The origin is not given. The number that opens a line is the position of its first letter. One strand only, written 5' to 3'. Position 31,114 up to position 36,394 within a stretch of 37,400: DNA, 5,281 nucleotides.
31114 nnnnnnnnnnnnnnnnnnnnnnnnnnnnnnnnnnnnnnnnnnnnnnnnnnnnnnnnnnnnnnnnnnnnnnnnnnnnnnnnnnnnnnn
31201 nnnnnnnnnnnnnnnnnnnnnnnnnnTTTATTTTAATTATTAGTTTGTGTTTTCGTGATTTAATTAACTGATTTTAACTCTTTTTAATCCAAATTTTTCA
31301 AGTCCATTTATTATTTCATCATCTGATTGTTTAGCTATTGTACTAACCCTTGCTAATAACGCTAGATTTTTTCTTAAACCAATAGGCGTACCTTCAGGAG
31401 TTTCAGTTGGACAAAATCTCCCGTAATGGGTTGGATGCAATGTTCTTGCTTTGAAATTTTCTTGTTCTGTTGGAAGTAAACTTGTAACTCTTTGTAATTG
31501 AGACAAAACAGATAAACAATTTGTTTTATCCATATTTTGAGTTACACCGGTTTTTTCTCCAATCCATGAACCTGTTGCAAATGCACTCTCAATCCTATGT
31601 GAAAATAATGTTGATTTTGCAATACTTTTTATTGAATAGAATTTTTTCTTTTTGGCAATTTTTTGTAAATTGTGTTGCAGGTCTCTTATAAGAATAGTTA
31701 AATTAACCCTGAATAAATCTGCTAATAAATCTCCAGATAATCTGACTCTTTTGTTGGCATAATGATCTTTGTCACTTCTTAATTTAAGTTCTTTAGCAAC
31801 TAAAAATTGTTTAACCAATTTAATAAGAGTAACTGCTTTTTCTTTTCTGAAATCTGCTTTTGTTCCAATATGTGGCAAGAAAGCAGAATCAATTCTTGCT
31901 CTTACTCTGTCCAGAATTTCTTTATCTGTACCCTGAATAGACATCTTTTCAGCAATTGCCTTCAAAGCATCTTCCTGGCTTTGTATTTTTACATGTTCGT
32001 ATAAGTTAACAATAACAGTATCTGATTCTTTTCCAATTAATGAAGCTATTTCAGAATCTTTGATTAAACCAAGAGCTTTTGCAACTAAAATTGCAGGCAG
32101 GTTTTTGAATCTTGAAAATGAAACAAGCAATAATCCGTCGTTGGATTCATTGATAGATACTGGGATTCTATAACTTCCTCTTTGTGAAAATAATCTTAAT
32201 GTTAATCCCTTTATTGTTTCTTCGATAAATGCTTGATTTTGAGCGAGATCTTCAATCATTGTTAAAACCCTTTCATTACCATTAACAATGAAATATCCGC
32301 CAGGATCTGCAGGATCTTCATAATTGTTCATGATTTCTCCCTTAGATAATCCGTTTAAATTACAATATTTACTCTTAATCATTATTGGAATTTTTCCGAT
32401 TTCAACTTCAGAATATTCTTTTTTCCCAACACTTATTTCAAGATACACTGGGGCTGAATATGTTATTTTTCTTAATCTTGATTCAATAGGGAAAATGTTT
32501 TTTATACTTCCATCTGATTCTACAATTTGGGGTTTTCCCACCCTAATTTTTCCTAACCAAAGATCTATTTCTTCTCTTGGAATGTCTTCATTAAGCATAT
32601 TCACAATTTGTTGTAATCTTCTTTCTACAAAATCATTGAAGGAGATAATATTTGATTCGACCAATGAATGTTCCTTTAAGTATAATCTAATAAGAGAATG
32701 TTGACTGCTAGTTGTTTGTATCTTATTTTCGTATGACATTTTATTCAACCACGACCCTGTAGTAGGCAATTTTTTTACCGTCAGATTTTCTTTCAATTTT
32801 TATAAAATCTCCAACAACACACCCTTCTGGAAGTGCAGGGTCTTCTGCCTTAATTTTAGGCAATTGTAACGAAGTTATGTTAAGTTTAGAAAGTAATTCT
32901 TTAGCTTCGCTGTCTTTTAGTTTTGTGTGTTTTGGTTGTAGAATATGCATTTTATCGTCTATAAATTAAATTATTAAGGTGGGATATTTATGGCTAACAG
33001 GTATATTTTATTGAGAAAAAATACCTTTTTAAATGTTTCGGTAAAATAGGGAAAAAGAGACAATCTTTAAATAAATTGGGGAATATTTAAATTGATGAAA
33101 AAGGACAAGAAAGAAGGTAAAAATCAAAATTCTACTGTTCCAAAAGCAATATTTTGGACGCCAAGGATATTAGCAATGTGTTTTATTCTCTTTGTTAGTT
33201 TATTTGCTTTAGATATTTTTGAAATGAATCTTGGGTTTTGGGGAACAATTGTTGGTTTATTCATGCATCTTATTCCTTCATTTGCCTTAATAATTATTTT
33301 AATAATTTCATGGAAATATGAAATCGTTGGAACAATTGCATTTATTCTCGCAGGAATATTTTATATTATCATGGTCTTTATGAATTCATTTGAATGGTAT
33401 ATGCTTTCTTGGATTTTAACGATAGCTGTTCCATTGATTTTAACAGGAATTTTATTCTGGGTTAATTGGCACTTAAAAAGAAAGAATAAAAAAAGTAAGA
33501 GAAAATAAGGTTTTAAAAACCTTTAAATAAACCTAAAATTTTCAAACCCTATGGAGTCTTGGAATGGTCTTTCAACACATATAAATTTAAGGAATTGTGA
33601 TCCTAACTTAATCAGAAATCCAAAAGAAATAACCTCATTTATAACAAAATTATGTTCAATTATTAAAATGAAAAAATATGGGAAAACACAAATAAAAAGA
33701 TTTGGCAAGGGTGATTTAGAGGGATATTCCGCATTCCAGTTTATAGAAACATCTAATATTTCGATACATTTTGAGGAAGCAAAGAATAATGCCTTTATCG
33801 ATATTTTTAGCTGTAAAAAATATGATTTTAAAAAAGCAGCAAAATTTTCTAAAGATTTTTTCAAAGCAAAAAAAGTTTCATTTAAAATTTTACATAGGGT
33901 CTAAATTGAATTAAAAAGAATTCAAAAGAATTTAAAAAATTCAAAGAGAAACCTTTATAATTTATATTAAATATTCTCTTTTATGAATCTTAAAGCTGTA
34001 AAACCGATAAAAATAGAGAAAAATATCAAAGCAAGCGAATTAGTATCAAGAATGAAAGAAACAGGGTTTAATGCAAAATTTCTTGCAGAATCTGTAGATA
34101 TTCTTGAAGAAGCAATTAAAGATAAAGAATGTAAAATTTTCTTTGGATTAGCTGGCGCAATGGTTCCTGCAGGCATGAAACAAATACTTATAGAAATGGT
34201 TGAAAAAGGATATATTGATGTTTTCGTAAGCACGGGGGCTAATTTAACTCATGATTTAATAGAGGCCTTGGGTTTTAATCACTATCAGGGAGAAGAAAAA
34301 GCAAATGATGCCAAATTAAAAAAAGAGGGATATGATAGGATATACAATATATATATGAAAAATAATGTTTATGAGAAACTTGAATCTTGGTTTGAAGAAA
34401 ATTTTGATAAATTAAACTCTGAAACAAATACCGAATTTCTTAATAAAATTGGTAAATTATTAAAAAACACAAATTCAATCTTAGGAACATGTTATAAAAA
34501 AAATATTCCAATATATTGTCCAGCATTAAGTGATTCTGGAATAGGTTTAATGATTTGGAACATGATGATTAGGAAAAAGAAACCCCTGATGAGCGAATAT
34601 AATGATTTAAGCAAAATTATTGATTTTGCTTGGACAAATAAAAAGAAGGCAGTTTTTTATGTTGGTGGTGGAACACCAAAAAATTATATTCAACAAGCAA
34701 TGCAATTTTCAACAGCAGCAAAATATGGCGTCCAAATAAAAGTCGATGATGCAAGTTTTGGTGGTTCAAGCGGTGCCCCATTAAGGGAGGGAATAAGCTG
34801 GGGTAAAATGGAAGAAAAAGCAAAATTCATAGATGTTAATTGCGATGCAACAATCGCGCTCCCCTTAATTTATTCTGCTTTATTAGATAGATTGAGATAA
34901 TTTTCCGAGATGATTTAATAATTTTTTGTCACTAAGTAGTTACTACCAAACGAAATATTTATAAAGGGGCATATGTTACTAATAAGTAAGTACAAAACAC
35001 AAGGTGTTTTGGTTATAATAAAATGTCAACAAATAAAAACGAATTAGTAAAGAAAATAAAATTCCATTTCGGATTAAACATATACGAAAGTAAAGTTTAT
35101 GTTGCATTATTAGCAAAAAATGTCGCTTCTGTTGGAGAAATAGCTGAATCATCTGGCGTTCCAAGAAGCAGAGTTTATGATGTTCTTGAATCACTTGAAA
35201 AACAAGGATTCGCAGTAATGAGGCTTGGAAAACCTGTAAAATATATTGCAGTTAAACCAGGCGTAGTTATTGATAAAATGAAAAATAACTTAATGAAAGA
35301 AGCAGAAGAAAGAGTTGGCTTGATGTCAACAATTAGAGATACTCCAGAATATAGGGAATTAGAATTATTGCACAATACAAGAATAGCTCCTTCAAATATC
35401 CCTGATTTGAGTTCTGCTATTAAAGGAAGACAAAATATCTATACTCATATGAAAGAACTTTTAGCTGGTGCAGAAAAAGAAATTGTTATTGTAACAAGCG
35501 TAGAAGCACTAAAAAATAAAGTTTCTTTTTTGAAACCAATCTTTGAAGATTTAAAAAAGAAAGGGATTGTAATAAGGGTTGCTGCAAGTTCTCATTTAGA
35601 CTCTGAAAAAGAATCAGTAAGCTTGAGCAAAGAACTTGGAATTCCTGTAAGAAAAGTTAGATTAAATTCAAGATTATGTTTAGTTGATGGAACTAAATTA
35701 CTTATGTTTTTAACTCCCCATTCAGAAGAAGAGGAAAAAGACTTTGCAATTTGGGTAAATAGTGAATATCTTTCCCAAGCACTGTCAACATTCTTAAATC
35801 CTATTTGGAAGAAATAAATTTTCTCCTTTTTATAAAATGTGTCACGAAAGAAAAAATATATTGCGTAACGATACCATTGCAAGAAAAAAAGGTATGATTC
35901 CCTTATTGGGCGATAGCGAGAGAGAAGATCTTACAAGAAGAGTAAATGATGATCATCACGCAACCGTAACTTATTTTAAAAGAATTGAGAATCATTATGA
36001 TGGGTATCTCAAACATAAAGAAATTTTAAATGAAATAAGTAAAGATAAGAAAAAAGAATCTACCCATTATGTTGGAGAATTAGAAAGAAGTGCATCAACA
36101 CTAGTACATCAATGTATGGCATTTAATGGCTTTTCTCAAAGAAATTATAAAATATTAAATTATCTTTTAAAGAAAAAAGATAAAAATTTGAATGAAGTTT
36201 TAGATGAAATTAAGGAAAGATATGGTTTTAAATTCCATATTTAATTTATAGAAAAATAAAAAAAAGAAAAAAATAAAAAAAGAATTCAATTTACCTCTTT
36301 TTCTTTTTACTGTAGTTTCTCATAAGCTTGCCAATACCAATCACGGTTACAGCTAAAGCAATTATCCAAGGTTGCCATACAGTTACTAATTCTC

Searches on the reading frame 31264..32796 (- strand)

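Call 14: search_protein_families(library=pfam, proteins=[window:31264-32796:-], max_evalue=0.001)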
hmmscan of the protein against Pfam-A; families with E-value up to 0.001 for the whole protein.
window:31264-32796:- (510 aa): 3 families
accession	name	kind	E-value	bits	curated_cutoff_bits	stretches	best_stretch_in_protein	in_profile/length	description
PF04563.20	RNA_pol_Rpb2_1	-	8e-45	153.3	28.2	1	45-394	2-197/203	RNA polymerase beta subunit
PF04565.21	RNA_pol_Rpb2_3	-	1e-22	80.5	21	1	420-484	1-68/68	RNA polymerase Rpb2, domain 3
PF04561.19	RNA_pol_Rpb2_2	-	5.6e-12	46.2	21.7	1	214-352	33-190/190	RNA polymerase Rpb2, domain 2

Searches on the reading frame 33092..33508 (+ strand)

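Call 14: search_protein_families(library=pfam, proteins=[window:33092-33508:+], max_evalue=0.001)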
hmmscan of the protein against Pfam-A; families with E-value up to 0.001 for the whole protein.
window:33092-33508:+ (138 aa): 1 family
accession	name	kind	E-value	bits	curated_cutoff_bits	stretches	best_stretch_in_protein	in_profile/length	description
PF24709.1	DUF7670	-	3.8e-30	105.1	29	1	15-133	3-117/118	Domain of unknown function (DUF7670)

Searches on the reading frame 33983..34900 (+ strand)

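Call 14: search_protein_families(library=pfam, proteins=[window:33983-34900:+], max_evalue=0.001)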
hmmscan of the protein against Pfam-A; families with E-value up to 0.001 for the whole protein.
window:33983-34900:+ (305 aa): 2 families
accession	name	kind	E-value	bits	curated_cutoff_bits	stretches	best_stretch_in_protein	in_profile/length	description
PF01916.23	DS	-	1.1e-96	323.9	27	1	19-299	1-287/288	Deoxyhypusine synthase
PF21570.3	ArgZ-like_C_2nd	-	6.1e-05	23.2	27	1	44-106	9-70/213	Arginine dihydrolase ArgZ-like, C-terminal, Rossmann fold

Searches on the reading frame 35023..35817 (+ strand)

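Call 14: search_protein_families(library=pfam, proteins=[window:35023-35817:+], max_evalue=0.001)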
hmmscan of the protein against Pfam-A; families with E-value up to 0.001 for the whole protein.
window:35023-35817:+ (264 aa): 3 families
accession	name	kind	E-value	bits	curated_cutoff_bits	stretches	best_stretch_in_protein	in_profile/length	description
PF01978.25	TrmB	-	3.1e-21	75.5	25.6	1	15-79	3-67/68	Sugar-specific transcriptional regulator TrmB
PF11495.14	Regulator_TrmB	-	1e-06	28.6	22.2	1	132-263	4-130/233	Archaeal transcriptional regulator TrmB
PF09339.16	HTH_IclR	-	3.5e-05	23.9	22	1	36-64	20-48/52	IclR helix-turn-helix domain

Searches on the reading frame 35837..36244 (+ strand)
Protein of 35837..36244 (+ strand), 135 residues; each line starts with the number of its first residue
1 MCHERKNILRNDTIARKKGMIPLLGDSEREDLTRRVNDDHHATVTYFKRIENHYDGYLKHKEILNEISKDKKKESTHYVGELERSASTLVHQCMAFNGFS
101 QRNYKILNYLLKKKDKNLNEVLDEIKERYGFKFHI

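Call 14: search_protein_families(library=pfam, proteins=[window:35837-36244:+], max_evalue=0.001)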
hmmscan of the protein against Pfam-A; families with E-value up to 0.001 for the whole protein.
window:35837-36244:+ (135 aa): 0 families

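Call 45: find_encoding_contigs(protein=window:35837-36244:+, flank=10000, max_places=3)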
Protein window:35837-36244:+ (135 aa): 13 contigs read that carry it; 3 places shown.
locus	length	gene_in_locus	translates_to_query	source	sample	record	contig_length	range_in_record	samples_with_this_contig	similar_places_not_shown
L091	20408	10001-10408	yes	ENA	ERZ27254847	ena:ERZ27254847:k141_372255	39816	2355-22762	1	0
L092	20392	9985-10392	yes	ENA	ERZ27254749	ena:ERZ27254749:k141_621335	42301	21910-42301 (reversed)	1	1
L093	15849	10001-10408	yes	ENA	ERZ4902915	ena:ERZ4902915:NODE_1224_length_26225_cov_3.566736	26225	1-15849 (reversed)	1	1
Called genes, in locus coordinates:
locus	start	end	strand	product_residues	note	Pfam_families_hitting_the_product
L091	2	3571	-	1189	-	PF04997:RNA_pol_Rpb1_1, PF00623:RNA_pol_Rpb1_2, PF04983:RNA_pol_Rpb1_3, PF05000:RNA_pol_Rpb1_4, PF04998:RNA_pol_Rpb1_5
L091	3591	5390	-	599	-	PF04566:RNA_pol_Rpb2_4, PF04567:RNA_pol_Rpb2_5, PF00562:RNA_pol_Rpb2_6, PF04560:RNA_pol_Rpb2_7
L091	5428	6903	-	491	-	PF04563:RNA_pol_Rpb2_1, PF04561:RNA_pol_Rpb2_2, PF04565:RNA_pol_Rpb2_3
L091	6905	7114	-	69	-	PF01191:RNA_pol_Rpb5_C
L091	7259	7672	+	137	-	PF24709:DUF7670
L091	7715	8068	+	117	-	PF02675:AdoMet_dc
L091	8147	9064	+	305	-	PF01916:DS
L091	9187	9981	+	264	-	PF01978:TrmB, PF11495:TrmB_EBD_N (weak)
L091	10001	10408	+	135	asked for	-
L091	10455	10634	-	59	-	-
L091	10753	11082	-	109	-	-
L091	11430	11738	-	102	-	PF12760:Zn_ribbon_IS1595 (faint), PF01096:Zn_ribbon_TFIIS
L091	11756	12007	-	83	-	-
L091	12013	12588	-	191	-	-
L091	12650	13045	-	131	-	-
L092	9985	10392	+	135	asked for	-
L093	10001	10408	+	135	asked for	-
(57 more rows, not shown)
